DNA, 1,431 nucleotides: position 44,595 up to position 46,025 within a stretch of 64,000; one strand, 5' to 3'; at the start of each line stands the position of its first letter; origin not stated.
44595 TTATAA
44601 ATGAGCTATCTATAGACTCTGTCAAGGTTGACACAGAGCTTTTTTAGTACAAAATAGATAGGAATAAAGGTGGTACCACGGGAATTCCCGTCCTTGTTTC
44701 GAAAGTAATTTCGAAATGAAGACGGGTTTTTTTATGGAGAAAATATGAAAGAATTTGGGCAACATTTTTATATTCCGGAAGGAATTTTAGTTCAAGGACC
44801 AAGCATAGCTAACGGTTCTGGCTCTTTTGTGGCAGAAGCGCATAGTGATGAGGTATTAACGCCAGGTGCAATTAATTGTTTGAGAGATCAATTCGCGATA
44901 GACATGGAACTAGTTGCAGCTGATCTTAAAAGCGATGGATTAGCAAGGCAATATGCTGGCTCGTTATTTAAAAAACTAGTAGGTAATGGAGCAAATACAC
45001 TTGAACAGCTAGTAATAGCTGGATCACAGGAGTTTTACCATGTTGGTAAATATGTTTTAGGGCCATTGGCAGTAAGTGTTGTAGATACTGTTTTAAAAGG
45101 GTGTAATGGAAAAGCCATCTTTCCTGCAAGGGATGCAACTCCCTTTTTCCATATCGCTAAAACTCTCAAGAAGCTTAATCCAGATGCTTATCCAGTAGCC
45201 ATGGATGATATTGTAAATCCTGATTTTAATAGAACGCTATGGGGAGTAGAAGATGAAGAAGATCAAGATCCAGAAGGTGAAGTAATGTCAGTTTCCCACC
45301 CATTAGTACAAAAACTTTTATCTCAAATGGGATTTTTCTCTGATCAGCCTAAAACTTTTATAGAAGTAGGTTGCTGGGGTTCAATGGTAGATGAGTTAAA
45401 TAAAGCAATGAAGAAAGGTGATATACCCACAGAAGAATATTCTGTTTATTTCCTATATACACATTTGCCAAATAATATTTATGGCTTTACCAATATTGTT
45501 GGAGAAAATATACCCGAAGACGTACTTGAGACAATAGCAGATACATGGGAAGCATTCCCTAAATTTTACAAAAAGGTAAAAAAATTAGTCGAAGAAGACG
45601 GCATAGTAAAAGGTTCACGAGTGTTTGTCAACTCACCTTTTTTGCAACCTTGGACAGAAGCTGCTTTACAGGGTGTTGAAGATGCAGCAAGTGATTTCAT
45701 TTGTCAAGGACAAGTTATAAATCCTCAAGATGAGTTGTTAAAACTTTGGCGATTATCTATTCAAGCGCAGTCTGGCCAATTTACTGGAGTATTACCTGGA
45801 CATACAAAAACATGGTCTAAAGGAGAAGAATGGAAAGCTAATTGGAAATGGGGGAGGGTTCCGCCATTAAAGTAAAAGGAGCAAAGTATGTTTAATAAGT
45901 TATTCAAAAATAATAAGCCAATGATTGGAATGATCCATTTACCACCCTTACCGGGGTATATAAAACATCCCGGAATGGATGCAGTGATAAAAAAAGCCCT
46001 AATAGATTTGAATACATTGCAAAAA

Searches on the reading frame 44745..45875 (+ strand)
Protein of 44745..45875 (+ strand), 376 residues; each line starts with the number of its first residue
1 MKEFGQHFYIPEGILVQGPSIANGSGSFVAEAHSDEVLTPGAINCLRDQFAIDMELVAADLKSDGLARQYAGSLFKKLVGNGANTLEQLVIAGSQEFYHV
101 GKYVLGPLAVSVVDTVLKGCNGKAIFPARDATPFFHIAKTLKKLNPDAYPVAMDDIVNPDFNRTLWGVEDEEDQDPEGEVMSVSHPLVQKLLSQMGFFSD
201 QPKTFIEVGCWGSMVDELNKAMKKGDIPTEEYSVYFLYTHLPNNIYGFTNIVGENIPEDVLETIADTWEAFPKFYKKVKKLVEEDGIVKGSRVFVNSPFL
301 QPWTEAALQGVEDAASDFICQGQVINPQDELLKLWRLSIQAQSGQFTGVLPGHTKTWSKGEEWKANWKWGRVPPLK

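Call 6: search_protein_families(library=pfam, proteins=[window:44745-45875:+], max_evalue=0.01)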
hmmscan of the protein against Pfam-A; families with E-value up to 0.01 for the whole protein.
window:44745-45875:+ (376 aa): 0 families

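Call 7: search_protein_families(library=ncbifam, proteins=[window:44745-45875:+], max_evalue=0.01)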
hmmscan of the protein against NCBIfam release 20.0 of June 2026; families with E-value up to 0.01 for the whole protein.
window:44745-45875:+ (376 aa): 0 families

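Call 8: find_homologous_proteins(query=window:44745-45875:+)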
Query window:44745-45875:+ (376 aa): 42 proteins with E <= 0.001 among 2902 candidates.
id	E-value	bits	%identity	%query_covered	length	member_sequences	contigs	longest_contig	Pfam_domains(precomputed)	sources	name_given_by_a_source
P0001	6.6e-258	873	100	100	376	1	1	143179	-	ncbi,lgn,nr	ncbi:MAG: hypothetical protein HY344_00610 [Candidatus Levybacteria bacterium]|nr:hypothetical prote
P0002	2.6e-225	766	88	100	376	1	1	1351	-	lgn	-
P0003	2.7e-208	710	82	100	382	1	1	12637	-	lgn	-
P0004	3.7e-173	594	70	100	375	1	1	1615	-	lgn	-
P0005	1.3e-168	579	68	100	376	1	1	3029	-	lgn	-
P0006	6.2e-167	574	72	93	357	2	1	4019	-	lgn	-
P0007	4.3e-166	571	66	100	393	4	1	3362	-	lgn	-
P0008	1.2e-165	569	68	100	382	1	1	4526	-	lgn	-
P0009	4.9e-165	567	67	100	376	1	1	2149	-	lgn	-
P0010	9.4e-162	557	67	100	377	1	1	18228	-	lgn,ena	-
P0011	1.8e-159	549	65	100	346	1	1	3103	-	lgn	-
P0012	2.3e-156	539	63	100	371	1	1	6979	-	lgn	-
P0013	6.9e-150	518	63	100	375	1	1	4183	-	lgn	-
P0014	1.1e-147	510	61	100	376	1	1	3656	-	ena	-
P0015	7.3e-141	488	59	100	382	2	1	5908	-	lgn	-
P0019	3.8e-136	472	56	99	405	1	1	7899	-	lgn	-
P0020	3.4e-134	466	56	99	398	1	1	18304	-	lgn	-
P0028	2.6e-117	410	55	93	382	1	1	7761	-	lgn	-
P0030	3.1e-113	397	50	100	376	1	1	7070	-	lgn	-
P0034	2.4e-101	358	49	91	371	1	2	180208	-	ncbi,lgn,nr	ncbi:MAG TPA: hypothetical protein VLH84_05370 [Patescibacteria group bacterium]|nr:hypothetical pro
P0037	2.6e-91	325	48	90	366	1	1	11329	-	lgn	-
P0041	1.2e-52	197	42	77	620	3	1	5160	PF08282.19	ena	-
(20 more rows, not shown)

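Call 13: find_related_loci(query=A1, collection=genome_contigs, flank=6000)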
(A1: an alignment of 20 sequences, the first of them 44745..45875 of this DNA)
Query A1 (376 aa) in genome_contigs; peptide patterns used: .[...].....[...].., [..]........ (x = any residue, [..] = any of these).
27 stretches matched a pattern; 6 encode a relative of the query (tblastn E <= 1e-3); 6 distinct loci.
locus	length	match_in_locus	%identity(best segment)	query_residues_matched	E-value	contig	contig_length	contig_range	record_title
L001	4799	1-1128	90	2-376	0e+0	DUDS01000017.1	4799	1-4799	MAG TPA_asm: Candidatus Melainabacteria bacterium SSGW_16 3300000574.qc.1_(paired)_contig_10658, whole genome shotgun se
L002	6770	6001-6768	93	1-256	4e-163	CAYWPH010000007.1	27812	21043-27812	MAG TPA_asm: uncultured Gammaproteobacteria bacterium isolate SRP302447_co3_825 genome assembly, contig: NODE_4597_lengt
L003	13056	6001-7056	55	24-375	7e-126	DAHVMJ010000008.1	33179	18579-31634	MAG TPA_asm: Candidatus Micrarchaeota archaeon isolate clean546 NODE_8_length_33179_cov_5.482478, whole genome shotgun s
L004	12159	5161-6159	55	42-374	4e-124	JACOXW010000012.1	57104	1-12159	MAG: Candidatus Levyibacteriota bacterium isolate NC_groundwater_163_Ag_S-0.1um_40_14 S4_GD2017_2_S1_scaffold_613, whole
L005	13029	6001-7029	49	35-375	8e-107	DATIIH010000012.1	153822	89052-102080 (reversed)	MAG TPA_asm: Patescibacteria group bacterium isolate SMAG_U15659 k141_800216, whole genome shotgun sequence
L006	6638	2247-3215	38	46-375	2e-69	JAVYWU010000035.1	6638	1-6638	MAG: Candidatus Micrarchaeaceae archaeon isolate DRTY-3_201705_bins_10 DRTY-3_201705_bins_10_scaffold_35, whole genome s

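Call 16: find_related_loci(query=A1, collection=metagenome_contigs, flank=5000)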
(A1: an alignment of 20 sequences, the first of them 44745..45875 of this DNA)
Query A1 (376 aa) in metagenome_contigs; peptide patterns used: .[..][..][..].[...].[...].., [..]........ (x = any residue, [..] = any of these).
282 stretches matched a pattern; 9 encode a relative of the query (tblastn E <= 1e-3); 9 distinct loci.
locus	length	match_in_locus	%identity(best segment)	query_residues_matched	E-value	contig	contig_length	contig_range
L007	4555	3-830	95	101-376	0e+0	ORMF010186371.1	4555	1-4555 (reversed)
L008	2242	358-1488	66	1-376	0e+0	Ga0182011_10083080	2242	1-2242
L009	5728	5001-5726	93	1-242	9e-154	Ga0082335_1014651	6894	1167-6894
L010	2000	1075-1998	66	1-307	5e-145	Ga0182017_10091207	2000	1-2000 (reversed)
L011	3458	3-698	89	146-376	1e-138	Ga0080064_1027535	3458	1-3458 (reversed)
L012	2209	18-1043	54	30-376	2e-127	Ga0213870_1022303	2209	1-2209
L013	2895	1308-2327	36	34-376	2e-68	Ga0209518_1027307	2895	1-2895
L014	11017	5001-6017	37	34-376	4e-63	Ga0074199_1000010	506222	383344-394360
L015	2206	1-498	56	210-376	9e-58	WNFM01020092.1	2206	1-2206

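Call 24: find_encoding_contigs(protein=P0003, flank=6000, max_places=2)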
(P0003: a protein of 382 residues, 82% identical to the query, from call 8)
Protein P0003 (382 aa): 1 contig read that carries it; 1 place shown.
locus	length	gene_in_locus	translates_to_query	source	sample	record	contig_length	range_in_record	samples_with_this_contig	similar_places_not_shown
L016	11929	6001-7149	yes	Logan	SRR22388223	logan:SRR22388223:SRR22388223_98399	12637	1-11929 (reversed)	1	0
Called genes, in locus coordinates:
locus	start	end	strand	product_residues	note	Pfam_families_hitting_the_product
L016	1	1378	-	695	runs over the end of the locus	?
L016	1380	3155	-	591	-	PF01411:tRNA-synt_2c, PF07973:tRNA_SAD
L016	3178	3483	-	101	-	-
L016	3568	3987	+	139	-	PF07884:VKOR (faint)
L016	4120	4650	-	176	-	-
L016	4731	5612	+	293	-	PF01156:IU_nuc_hydro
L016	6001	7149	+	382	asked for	-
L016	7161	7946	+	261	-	PF03437:BtpA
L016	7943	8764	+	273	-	PF00294:PfkB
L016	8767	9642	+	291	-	PF08282:Hydrolase_3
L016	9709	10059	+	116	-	PF06262:Zincin_1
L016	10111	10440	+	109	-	PF18924:DUF5674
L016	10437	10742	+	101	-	-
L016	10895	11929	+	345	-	?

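Call 25: find_encoding_contigs(protein=P0010, flank=6000, max_places=2)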
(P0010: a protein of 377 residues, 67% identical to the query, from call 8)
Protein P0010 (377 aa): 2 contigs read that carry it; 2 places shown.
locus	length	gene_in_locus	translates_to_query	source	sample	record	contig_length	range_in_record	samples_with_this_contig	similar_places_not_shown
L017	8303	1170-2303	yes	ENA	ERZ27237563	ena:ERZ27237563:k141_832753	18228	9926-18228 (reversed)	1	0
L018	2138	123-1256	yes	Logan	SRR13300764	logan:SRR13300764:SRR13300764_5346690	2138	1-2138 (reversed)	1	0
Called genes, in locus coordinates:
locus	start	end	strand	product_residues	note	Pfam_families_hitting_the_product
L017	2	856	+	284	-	?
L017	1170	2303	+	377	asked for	-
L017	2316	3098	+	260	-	PF03437:BtpA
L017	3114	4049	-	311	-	-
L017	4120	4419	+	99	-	PF18895:T4SS_pilin (weak)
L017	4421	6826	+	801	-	-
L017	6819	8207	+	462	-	-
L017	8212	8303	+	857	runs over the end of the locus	PF02861:Clp_N, PF23569:NBD_SMAX1, PF00004:AAA, PF17871:AAA_lid_9, PF00004:AAA, PF07724:AAA_2, PF07728:AAA_5, PF10431:ClpB_D2-small, +8 more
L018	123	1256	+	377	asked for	-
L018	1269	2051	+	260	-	PF03437:BtpA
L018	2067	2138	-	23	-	?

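Call 26: find_encoding_contigs(protein=P0020, flank=6000, max_places=2)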
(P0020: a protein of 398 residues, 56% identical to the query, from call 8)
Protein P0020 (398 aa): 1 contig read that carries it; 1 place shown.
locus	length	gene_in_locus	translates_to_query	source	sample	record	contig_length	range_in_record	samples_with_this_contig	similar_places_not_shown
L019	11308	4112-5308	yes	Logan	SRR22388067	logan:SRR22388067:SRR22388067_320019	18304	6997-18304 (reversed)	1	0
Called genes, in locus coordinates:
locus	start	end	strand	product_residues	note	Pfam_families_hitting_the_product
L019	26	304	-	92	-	-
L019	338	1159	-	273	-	-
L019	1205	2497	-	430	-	-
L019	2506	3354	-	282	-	PF00892:EamA, PF03151:TPT (weak), PF00892:EamA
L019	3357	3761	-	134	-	PF02675:AdoMet_dc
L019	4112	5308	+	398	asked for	-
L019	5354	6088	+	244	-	PF03437:BtpA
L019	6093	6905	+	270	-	PF00294:PfkB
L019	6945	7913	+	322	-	PF08282:Hydrolase_3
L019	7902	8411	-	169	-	PF04115:Ureidogly_lyase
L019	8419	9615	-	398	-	PF01261:AP_endonuc_2 (faint)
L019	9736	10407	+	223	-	-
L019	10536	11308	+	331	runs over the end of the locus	PF19420:DDAH_eukar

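Call 27: find_encoding_contigs(protein=P0034, flank=6000, max_places=2)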
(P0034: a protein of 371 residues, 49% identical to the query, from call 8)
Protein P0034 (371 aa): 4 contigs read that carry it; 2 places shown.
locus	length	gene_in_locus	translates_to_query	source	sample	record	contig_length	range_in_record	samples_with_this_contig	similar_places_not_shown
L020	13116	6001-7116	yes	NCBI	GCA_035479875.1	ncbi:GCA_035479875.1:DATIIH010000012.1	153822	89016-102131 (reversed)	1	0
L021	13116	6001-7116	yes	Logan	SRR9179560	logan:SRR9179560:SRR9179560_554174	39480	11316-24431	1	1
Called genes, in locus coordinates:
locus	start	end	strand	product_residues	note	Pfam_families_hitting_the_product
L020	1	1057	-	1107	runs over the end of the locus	PF04185:Phosphoesterase, PF00041:fn3 (faint), PF18370:RGI_lyase (faint), PF04185:Phosphoesterase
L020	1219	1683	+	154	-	-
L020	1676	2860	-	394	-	PF00117:GATase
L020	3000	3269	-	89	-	-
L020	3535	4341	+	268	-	-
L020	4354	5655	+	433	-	PF00535:Glycos_transf_2 (weak)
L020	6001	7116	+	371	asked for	-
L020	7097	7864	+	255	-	PF03437:BtpA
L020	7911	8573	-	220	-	-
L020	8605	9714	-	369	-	PF01168:Ala_racemase_N, PF00842:Ala_racemase_C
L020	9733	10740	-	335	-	PF02423:OCD_Mu_crystall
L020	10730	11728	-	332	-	PF00291:PALP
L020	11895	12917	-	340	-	PF00398:RrnaAD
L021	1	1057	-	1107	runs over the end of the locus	PF04185:Phosphoesterase, PF00041:fn3 (faint), PF18370:RGI_lyase (faint), PF04185:Phosphoesterase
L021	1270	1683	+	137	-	-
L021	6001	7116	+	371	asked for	-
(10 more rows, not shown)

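Call 30: search_solved_structures(query=A1, max_evalue=1)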
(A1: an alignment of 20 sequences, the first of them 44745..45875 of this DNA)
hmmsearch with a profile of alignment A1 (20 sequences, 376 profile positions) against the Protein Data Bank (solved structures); distinct sequences matched with E-value up to 1: 0.

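Call 35: predict_structure(alignment_id=A1)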
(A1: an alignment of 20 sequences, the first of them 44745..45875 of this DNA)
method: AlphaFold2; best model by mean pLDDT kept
length: 376 residues; sequences in the alignment: 20
mean_pLDDT: 84.2   pTM: 0.86
mean pLDDT of the five models: 84.2, 83.4, 81.2, 80.0, 79.6
residues with pLDDT >= 90: 231; 70-90: 89; 50-70: 14; < 50: 42
segments of 3 or more residues with pLDDT < 50: 1-33, 169-177
pLDDT, mean of each block of 10 residues (from residue 1): 30 26 28 69 96 92 92 98 95 98 98 96 91 97 97 91 56 47 81 89 89 85 89 94 94 93 94 86 83 90 97 98 94 98 96 79 88 88
secondary structure, 60 per line:
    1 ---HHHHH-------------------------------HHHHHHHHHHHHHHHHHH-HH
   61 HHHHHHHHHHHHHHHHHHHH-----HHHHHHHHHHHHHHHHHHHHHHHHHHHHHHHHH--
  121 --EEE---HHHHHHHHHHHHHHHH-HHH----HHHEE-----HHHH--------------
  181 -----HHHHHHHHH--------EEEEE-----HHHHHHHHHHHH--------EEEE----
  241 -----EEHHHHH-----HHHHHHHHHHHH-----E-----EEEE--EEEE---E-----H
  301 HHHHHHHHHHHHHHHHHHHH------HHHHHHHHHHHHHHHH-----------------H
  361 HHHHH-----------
elements in order: H4-8 H40-57 H59-80 H86-118 E123-125 H129-144 H163-166 H186-194 E203-207 H213-224 E233-236 H248-252 H258-269 E281-284 E287-290 H300-320 H327-342 H360-365

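Call 36: find_encoding_contigs(protein=P0012, flank=5000, max_places=1)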
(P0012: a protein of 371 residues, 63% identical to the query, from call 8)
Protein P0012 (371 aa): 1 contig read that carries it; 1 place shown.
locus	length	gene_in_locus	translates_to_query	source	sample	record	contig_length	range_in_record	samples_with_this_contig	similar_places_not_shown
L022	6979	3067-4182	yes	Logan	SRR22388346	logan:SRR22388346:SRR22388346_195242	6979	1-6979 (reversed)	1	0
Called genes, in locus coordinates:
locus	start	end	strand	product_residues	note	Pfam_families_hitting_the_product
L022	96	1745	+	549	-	PF10131:PTPS_related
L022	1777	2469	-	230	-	PF00027:cNMP_binding, PF13545:HTH_Crp_2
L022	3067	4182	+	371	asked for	-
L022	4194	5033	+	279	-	PF03437:BtpA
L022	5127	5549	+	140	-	-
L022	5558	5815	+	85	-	-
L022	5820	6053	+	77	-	PF16289:PIN_12 (weak)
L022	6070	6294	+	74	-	PF00005:ABC_tran, PF13304:AAA_21 (weak)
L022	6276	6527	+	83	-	-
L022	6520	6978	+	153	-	?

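Call 37: find_encoding_contigs(protein=P0019, flank=5000, max_places=1)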
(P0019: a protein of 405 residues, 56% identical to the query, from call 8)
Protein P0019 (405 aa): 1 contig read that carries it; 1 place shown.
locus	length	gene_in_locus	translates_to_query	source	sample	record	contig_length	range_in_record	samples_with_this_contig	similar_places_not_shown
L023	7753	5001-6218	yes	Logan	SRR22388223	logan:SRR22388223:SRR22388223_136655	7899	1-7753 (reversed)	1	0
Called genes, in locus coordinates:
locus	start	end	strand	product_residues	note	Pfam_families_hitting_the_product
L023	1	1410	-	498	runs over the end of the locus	PF13185:GAF_2, PF00512:HisKA, PF02518:HATPase_c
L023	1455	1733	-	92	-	-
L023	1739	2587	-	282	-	-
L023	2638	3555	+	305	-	PF09924:LPG_synthase_C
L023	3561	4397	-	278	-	PF00892:EamA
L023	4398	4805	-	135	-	PF02675:AdoMet_dc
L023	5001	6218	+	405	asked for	-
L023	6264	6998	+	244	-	PF03437:BtpA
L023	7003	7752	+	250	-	?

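Call 38: find_encoding_contigs(protein=P0037, flank=5000, max_places=1)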
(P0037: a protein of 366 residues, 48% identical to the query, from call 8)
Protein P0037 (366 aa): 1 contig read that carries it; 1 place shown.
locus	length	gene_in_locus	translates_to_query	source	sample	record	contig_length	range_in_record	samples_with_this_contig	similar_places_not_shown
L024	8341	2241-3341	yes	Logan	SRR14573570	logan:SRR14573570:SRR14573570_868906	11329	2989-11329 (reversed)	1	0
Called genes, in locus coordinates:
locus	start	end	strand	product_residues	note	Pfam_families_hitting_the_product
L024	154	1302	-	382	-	PF07690:MFS_1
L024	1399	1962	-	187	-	-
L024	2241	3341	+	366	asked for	-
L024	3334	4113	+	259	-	PF03437:BtpA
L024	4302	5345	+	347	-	PF01341:Glyco_hydro_6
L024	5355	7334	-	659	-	PF07250:Glyoxal_oxid_N (faint), PF07646:Kelch_2 (faint), PF21110:GlxA, PF09118:GO-like_E_set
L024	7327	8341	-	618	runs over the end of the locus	PF13641:Glyco_tranf_2_3, PF13506:Glyco_transf_21 (weak), PF13632:Glyco_trans_2_3, PF03552:Cellulose_synt (weak)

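Call 53: find_encoding_contigs(protein=P0015, flank=4000, max_places=1)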
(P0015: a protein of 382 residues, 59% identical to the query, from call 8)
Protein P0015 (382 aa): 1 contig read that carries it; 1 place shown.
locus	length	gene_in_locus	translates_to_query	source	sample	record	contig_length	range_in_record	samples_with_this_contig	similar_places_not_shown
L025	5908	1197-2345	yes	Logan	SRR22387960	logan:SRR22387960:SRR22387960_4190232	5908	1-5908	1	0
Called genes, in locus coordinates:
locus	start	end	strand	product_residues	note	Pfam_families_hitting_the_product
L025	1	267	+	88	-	?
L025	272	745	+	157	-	PF00177:Ribosomal_S7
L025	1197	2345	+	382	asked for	-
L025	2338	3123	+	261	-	PF03437:BtpA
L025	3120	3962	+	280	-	PF00294:PfkB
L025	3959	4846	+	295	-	PF08282:Hydrolase_3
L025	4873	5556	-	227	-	PF00160:Pro_isomerase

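Call 54: find_encoding_contigs(protein=P0028, flank=4000, max_places=1)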
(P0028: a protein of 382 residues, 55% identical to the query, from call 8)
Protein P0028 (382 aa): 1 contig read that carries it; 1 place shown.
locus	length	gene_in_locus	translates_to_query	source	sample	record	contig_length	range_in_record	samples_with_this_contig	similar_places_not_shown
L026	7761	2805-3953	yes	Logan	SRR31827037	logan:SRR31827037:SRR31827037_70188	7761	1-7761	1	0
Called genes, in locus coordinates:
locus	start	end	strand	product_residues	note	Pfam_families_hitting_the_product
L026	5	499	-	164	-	-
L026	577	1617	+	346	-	PF10432:bact-PGI_C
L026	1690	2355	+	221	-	PF07099:DUF1361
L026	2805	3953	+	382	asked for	-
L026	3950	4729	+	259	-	PF03437:BtpA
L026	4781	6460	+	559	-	PF03485:Arg_tRNA_synt_N, PF00133:tRNA-synt_1 (faint), PF00750:tRNA-synt_1d, PF05746:DALR_1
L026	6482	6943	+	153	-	PF01741:MscL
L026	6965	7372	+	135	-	PF01641:SelR, PF08271:Zn_Ribbon_TF (faint)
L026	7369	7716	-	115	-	PF01638:HxlR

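Call 55: find_encoding_contigs(protein=P0030, flank=4000, max_places=1)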
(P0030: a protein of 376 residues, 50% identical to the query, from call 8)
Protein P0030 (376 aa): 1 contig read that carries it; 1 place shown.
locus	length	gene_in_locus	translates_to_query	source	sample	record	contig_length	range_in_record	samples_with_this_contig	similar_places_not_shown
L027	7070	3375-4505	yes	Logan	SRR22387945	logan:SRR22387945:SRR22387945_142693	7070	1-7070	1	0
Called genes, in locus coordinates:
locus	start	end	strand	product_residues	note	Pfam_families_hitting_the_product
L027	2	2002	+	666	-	?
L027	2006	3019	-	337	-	PF00389:2-Hacid_dh, PF02826:2-Hacid_dh_C, PF01262:AlaDh_PNT_C (faint)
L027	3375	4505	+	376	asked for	-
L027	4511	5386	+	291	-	PF08282:Hydrolase_3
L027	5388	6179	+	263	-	PF03437:BtpA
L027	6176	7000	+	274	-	PF00294:PfkB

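Call 75: search_solved_structures(query=A1, max_evalue=10, show_alignments=3)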
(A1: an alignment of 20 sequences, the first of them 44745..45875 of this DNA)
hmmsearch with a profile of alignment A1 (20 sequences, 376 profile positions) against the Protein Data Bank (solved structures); distinct sequences matched with E-value up to 10: 0.

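Call 80: fold_search(model_id=the predicted structure, library=pdb)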
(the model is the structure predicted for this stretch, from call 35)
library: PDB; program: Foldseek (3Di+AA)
matches with E <= 10: 364; with E <= 0.001: 6
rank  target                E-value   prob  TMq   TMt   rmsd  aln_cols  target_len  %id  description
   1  8a0m_D                4.1e-05  1.00  0.43  0.18  11.7       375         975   11  Capsular polysaccharide synthesis multienzyme in complex with capsular polymer fragment (released 2023-04-26)
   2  8a0m_B                5.4e-05  1.00  0.41  0.18  12.3       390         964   11  Capsular polysaccharide synthesis multienzyme in complex with capsular polymer fragment (released 2023-04-26)
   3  8a0m_C                1.0e-04  1.00  0.39  0.15  12.6       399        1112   12  Capsular polysaccharide synthesis multienzyme in complex with capsular polymer fragment (released 2023-04-26)
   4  8a0m_A                1.8e-04  1.00  0.39  0.15  12.8       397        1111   11  Capsular polysaccharide synthesis multienzyme in complex with capsular polymer fragment (released 2023-04-26)
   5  8a0c_B                3.6e-04  1.00  0.41  0.16   9.7       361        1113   12  Capsular polysaccharide synthesis multienzyme in complex with CMP (released 2023-04-26)
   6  8a0c_A                4.2e-04  1.00  0.39  0.15   9.5       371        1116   13  Capsular polysaccharide synthesis multienzyme in complex with CMP (released 2023-04-26)
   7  7shg_B                8.8e-03  0.96  0.33  0.23  12.1       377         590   10  Polysaccharide ribofuranosyl transferase from Thermobacillus composti (released 2022-03-02)
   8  7shg_A                2.8e-02  0.92  0.36  0.25   9.9       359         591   11  Polysaccharide ribofuranosyl transferase from Thermobacillus composti (released 2022-03-02)
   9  7poc_A                1.4e-01  0.13  0.17  0.17  17.6       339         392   12  An Irreversible, Promiscuous and Highly Thermostable Claisen-Condensation Biocatalyst Drives the Synthesis of Substitu (released 2022-09-21)
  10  4upb_A                1.7e-01  0.11  0.18  0.11  18.3       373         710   10  Electron cryo-microscopy of the complex formed between the hexameric ATPase RavA and the decameric inducible decarboxy (released 2014-08-20)
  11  4ak9_B                2.3e-01  0.06  0.14  0.17  17.8       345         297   10  Structure of chloroplast FtsY from Physcomitrella patens (released 2013-01-16)
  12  3fj1_B                3.1e-01  0.13  0.18  0.20  13.3       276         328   11  Crystal structure of putative phosphosugar isomerase (YP_167080.1) from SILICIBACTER POMEROYI DSS-3 at 1.75 A resoluti (released 2009-01-20)
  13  4ly9_B                3.1e-01  0.12  0.20  0.14  16.3       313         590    8  Human GKRP complexed to AMG-1694 [(2R)-1,1,1-trifluoro-2-{4-[(2S)-2-{[(3S)-3-methylmorpholin-4-yl]methyl}-4-(thiophen- (released 2013-11-20)
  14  8glr                  3.5e-01  0.20  0.20  0.23  12.3       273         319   10  FrlB - Deglycase for 6-phosphofructose lysine (released 2023-07-05)
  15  6lrd_A                3.5e-01  0.09  0.19  0.13  18.7       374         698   11  Structure of RecJ complexed with a 5'-P-dSpacer-modified ssDNA (released 2020-08-26)
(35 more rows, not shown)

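Call 83: search_protein_families(library=pfam, proteins=[L004:6090-6974:+, L019:7902-8411:-, L019:8419-9615:-, L019:3357-3761:-, L026:4781-6460:+], max_evalue=0.001)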
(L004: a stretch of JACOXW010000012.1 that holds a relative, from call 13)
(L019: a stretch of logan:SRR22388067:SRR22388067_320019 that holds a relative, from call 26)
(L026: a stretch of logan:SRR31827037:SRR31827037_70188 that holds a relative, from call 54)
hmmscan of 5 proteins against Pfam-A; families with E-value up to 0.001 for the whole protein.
L004:6090-6974:+ (294 aa): 1 family
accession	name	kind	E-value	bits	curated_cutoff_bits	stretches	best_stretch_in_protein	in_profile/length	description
PF03437.21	BtpA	-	1.2e-57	195.7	30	1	36-281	2-252/254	BtpA family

L019:7902-8411:- (169 aa): 1 family
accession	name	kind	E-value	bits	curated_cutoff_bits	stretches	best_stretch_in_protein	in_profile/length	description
PF04115.18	Ureidogly_lyase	-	3.2e-12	46.8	23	1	2-146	2-142/162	Ureidoglycolate lyase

L019:8419-9615:- (398 aa): 1 family
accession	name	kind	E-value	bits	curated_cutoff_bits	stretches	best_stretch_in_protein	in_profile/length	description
PF01261.30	AP_endonuc_2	-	1.4e-05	25.3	31.1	1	127-380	67-230/249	Xylose isomerase-like TIM barrel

L019:3357-3761:- (134 aa): 1 family
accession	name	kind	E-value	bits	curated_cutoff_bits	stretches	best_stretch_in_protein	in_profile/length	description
PF02675.21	AdoMet_dc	-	2.4e-27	95.8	25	1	13-125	1-107/107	S-adenosylmethionine decarboxylase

L026:4781-6460:+ (559 aa): 4 families
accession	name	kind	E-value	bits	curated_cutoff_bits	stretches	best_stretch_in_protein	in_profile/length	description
PF05746.21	DALR_1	-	3.3e-31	108.2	22.3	1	450-559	1-117/117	DALR anticodon binding domain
PF00750.26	tRNA-synt_1d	-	1.6e-24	87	23.3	1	104-421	15-320/349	tRNA synthetases class I (R), catalytic domain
PF03485.21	Arg_tRNA_synt_N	-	2.9e-22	79.5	21.5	1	4-86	2-85/85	Arginyl tRNA synthetase N terminal domain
PF00133.28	tRNA-synt_1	-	1.3e-05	24.5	22.7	0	323-413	317-392/414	tRNA synthetases class I (I, L, M and V)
